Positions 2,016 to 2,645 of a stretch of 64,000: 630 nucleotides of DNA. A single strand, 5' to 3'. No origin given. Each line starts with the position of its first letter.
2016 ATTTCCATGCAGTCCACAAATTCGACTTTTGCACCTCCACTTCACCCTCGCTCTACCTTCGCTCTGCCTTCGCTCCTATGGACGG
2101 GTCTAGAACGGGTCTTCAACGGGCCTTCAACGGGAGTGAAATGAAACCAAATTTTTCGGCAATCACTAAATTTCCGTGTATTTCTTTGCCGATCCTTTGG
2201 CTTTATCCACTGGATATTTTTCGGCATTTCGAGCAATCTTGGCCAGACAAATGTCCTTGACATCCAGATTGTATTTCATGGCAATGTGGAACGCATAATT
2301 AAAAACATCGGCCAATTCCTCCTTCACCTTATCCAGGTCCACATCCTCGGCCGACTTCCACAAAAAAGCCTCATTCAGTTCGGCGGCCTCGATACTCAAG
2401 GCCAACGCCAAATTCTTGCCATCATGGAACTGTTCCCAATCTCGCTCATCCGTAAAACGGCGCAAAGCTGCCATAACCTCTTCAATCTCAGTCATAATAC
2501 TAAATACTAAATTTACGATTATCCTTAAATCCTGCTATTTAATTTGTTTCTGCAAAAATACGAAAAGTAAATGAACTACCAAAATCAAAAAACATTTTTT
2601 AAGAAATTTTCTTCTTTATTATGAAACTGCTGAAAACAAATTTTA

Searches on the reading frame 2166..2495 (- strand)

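Call 73: search_protein_families(library=pfam, proteins=[window:2166-2495:-], max_evalue=0.00001)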
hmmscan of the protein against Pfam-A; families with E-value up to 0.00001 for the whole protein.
window:2166-2495:- (109 aa): 2 families
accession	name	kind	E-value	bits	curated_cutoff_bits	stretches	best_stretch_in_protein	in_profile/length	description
PF12643.12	MazG-like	-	4.9e-14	52.8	27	1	32-108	2-84/85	MazG-like family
PF08761.16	dUTPase_2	-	4.3e-07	30.8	22.9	1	24-90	26-97/162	dUTPase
